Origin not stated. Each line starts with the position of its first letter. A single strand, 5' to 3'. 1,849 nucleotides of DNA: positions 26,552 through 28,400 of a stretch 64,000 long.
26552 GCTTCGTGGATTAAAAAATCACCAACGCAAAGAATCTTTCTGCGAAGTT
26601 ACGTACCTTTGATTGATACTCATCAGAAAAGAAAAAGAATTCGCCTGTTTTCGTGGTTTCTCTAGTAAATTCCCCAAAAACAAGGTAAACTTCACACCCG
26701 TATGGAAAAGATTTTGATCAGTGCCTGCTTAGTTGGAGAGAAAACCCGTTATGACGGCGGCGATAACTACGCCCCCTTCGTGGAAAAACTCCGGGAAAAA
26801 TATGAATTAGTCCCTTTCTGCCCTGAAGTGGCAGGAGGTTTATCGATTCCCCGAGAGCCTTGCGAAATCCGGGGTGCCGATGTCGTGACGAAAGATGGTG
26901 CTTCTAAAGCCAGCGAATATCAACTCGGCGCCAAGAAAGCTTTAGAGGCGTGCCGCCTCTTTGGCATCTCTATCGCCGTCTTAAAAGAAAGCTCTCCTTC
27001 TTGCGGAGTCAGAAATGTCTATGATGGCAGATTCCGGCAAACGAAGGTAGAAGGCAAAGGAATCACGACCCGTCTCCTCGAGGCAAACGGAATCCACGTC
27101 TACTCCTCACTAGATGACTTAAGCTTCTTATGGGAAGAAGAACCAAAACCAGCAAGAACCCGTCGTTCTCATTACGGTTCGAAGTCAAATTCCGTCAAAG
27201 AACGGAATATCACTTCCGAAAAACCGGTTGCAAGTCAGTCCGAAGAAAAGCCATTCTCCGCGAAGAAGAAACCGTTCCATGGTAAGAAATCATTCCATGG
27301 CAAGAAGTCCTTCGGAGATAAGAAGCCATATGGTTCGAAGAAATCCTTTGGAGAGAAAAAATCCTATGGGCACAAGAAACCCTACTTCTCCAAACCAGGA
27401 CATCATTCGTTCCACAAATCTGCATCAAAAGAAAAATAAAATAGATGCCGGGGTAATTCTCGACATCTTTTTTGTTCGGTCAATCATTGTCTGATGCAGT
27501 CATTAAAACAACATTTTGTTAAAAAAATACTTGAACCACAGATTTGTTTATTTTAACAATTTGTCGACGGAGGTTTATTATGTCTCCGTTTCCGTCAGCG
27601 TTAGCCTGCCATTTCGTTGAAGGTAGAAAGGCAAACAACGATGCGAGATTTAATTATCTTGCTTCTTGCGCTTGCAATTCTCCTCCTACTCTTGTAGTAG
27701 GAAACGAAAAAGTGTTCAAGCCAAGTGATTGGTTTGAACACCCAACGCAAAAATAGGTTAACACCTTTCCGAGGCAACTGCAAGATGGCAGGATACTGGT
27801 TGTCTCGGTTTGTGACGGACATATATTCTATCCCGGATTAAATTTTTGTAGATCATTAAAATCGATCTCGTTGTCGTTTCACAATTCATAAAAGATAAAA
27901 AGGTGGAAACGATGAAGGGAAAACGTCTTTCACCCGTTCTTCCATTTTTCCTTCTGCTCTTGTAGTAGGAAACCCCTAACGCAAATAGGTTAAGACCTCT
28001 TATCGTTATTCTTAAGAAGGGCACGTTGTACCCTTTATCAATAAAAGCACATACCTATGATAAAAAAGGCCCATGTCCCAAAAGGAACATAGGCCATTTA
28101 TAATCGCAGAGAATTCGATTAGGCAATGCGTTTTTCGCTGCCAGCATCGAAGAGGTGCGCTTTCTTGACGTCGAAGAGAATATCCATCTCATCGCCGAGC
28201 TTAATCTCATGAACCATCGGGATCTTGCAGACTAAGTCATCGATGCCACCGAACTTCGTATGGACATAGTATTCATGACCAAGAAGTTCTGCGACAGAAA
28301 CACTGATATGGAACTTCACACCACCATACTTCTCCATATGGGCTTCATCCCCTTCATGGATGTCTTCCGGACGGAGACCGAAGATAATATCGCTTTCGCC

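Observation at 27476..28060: Duplicated module with Ibs-like 17-18 aa hydrophobic mini-ORFs in a 680-bp gap between convergent genes (candidate type I toxin-antitoxin or small-membrane-peptide locus)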

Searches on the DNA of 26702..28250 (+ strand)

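Call 4: search_rna_families(source=window, start=27300, end=28250, threshold=evalue, max_evalue=10, show_alignments=3)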
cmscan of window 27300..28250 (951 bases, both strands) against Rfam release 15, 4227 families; matches with E-value up to 10: 8.
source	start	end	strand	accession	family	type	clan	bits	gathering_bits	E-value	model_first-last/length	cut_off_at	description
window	27434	27581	-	RF02053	STnc430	Gene; sRNA;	-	23.1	47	0.43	1-162/162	no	Enterobacterial sRNA STnc430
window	27870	27973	+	RF01492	rli28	Gene; sRNA;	-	19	45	8.2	1-186/186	no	Listeria sRNA rli28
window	27663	27805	+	RF01909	CDKN2B-AS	Gene; lncRNA;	-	18.7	80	0.92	1-150/150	no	CDKN2B antisense RNA 1 intronic convserved region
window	27651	27809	+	RF02378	SurC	Gene; sRNA;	-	17.8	80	1.1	1-161/161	no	SurC sRNA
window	27836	27985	-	RF02157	NPPA-AS1_2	Gene; lncRNA;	-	16.7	60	6.3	1-150/150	no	NPPA antisense RNA 1 conserved region 2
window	27915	28009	-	RF00516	ylbH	Cis-reg; leader;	-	15.8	50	1.1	1-122/122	no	ylbH leader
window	27671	27750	-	RF01761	wcaG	Cis-reg;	-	14.7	42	6.7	1-98/98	no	wcaG RNA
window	27400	27493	-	RF00295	snoTBR7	Gene; snRNA; snoRNA; CD-box;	-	13.2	45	9.7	1-75/75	no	Small nucleolar RNA TBR7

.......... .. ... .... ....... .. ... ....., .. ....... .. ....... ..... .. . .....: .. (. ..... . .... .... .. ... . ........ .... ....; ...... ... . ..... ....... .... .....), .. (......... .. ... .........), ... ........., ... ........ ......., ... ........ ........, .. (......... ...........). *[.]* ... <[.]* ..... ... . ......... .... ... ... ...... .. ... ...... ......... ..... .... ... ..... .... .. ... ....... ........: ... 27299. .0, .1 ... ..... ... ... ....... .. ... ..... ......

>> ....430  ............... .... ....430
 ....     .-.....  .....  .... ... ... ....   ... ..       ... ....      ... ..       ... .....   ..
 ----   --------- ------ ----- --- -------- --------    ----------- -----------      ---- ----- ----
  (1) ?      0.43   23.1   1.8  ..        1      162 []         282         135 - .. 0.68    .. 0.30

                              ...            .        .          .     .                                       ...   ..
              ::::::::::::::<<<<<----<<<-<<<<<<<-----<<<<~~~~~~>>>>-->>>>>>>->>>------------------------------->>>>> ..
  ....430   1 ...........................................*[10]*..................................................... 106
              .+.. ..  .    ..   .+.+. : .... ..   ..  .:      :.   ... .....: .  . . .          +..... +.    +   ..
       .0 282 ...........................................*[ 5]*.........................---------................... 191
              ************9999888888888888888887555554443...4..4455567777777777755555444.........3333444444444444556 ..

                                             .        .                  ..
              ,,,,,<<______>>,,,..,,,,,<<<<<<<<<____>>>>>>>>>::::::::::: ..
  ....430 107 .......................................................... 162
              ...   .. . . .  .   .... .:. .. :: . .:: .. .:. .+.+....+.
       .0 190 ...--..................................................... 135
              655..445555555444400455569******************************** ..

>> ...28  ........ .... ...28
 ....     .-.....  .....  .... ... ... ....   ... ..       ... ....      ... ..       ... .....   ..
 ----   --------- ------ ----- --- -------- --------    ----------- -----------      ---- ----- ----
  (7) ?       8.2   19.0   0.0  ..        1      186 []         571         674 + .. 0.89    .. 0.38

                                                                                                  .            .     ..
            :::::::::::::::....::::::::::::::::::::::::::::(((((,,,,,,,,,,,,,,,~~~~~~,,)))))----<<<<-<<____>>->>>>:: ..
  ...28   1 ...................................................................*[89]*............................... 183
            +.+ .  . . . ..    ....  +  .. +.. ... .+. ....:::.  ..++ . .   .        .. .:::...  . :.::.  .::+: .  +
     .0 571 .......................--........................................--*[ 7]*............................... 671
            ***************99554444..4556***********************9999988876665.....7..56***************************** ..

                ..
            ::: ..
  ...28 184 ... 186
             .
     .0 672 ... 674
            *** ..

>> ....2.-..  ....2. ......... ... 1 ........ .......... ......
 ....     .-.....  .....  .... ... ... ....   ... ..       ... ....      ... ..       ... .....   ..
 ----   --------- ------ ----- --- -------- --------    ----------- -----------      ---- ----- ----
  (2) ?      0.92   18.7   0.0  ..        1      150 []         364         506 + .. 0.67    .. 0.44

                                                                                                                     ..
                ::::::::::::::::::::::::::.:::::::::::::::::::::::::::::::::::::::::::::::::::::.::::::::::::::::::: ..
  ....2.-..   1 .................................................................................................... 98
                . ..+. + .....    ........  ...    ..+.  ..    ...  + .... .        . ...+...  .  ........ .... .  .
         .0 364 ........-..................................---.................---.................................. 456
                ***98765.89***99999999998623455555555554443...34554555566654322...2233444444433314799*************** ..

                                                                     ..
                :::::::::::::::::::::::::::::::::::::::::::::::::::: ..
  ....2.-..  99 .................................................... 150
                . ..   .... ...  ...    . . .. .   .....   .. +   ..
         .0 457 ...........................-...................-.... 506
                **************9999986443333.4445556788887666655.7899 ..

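Call 30: search_dna_similar(query=window:27476-28100:+, collection=plasmids, mode=distant, max_evalue=0.01)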
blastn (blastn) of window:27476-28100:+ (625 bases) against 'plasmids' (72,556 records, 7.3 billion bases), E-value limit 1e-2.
No match.

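Call 31: search_dna_similar(query=window:27476-28100:+, collection=phages, mode=distant, max_evalue=0.01)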
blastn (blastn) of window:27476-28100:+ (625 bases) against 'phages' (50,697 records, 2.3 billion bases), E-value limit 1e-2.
No match.

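Call 40: search_rna_families(source=L003, start=4700, end=5700, threshold=evalue, max_evalue=1)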
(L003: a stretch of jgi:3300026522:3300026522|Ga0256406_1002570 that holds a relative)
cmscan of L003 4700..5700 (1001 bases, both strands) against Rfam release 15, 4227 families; matches with E-value up to 1: 3.
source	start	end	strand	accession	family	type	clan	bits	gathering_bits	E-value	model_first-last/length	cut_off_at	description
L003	4963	5106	+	RF01909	CDKN2B-AS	Gene; lncRNA;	-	25.8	80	0.037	1-150/150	no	CDKN2B antisense RNA 1 intronic convserved region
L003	4733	4881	-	RF02053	STnc430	Gene; sRNA;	-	24.5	47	0.23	1-162/162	no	Enterobacterial sRNA STnc430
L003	5475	5576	-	RF00516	ylbH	Cis-reg; leader;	-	19.8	50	0.12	1-122/122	no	ylbH leader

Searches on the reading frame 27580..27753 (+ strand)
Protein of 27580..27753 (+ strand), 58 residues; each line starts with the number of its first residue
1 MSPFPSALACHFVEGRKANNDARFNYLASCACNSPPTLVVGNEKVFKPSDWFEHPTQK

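Call 18: find_homologous_proteins(query=window:27580-27753:+, max_evalue=10)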
Query seq(58 aa) (58 aa): 2 proteins with E <= 10 among 2 candidates.
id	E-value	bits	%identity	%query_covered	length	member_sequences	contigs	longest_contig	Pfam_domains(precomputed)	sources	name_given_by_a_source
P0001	2.1e-33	130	98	98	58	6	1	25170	-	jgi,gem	-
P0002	7.4e-6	43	92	41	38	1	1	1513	-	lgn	-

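Call 42: search_protein_families(library=pfam, max_evalue=10, proteins=[window:27580-27753:+])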
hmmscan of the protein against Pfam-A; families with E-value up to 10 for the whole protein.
seq(58 aa): 1 family
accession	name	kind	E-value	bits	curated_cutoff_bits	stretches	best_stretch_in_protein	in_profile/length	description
PF07347.17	CI-B14_5a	-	0.21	11.9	25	1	11-48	9-46/95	NADH:ubiquinone oxidoreductase subunit B14.5a (Complex I-B14.5a)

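Call 43: search_protein_families(library=ncbifam, max_evalue=10, proteins=[window:27580-27753:+])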
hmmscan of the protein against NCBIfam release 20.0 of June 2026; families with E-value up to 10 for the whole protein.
seq(58 aa): 1 family
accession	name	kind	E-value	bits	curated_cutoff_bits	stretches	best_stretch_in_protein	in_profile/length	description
NF009725.0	PRK13252.1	equivalog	0.14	10.5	593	1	24-50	152-179/488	betaine-aldehyde dehydrogenase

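Call 51: find_encoding_contigs(protein=P0002, flank=3000, max_places=10)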
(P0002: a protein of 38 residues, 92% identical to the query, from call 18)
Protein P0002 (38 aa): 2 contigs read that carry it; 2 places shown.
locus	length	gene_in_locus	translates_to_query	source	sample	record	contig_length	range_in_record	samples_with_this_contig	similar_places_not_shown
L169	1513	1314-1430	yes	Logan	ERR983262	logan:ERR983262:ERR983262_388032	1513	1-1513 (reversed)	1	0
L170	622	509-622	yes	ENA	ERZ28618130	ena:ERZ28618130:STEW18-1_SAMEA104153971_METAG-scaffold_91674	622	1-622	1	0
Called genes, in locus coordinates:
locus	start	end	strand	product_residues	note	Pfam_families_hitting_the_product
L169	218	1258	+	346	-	-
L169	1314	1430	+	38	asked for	-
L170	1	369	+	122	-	?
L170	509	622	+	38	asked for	?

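Call 52: find_encoding_contigs(protein=P0001, flank=1500, max_places=10)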
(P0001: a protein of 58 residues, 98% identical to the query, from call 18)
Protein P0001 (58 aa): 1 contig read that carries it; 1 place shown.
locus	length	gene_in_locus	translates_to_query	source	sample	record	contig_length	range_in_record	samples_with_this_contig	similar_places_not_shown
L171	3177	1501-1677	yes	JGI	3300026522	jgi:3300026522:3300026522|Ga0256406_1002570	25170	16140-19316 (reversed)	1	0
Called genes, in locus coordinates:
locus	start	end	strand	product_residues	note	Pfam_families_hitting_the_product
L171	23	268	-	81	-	-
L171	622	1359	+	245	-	-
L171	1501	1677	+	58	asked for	-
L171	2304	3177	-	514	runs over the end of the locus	PF00005:ABC_tran, PF17912:OB_MalK (faint), PF08402:TOBE_2 (faint)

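Call 72: search_protein_representatives(protein=P0002)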
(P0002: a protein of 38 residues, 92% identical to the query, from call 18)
Query: 38 residues. Proteins with E-value up to 0.001 (for the whole library): 5; up to 1e-10: 1; up to 1e-30: 0. The best 5 are listed.
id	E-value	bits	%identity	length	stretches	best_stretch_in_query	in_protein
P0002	6.9e-17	74.1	100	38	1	1-38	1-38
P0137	1.4e-09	52.0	44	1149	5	8-25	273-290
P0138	2.0e-07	45.5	33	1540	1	2-19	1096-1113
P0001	2.9e-06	41.9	85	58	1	1-27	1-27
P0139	7.6e-06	40.7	53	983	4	12-26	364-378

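Call 74: search_protein_families(library=pfam, proteins=[P0137, P0138, P0139], max_evalue=0.001)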
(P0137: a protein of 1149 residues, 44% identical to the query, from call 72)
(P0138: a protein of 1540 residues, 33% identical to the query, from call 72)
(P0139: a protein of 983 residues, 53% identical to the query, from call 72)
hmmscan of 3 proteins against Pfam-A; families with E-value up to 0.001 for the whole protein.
P0137 (1149 aa): 2 families
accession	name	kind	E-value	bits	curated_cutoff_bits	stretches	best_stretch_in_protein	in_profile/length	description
PF18032.6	FRP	-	3.6e-10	40.6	26.6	0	473-500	38-65/99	Photoprotection regulator fluorescence recovery protein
PF10794.15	DUF2606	-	0.00022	21.4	25.4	0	1013-1067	58-112/134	Protein of unknown function (DUF2606)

P0138 (1540 aa): 5 families
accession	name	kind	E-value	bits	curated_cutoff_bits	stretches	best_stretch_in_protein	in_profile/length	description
PF20577.3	Phage_ORF5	-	2.4e-31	107.6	27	0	173-194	47-68/75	Phage ORF5 protein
PF12814.13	Mcp5_PH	-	2.3e-12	47.7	25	0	599-642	13-57/119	Meiotic cell cortex C-terminal pleckstrin homology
PF06500.17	FrsA-like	-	1.2e-08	34.6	22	0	808-840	354-386/414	Esterase FrsA-like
PF06693.16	DUF1190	-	6.8e-07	30.2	22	0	1041-1068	70-97/159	Protein of unknown function (DUF1190)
PF14789.11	THDPS_M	-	0.00094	19.7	25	0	628-639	3-14/41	Tetrahydrodipicolinate N-succinyltransferase middle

P0139 (983 aa): 6 families
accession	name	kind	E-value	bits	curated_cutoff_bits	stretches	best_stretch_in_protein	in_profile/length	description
PF05931.16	AgrD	-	3.9e-12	46.4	22.7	0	774-794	17-37/45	Staphylococcal AgrD protein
PF22860.2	DUF7017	-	5.2e-11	43.2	27.5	0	721-759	34-72/141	Domain of unknown function (DUF7017)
PF00635.32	Motile_Sperm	-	2.9e-09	37.2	25.9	0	216-241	38-63/109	MSP (Major sperm protein) domain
PF23137.1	HVO_0758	-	5.5e-08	32.9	27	0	729-755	11-37/55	HVO_0758 mu-protein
PF00030.24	Crystall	-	0.00016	22.1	25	1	888-938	1-48/82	Beta/Gamma crystallin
PF06345.17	Drf_DAD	-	0.00036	20.8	27.3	0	363-370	5-12/15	DRF Autoregulatory Domain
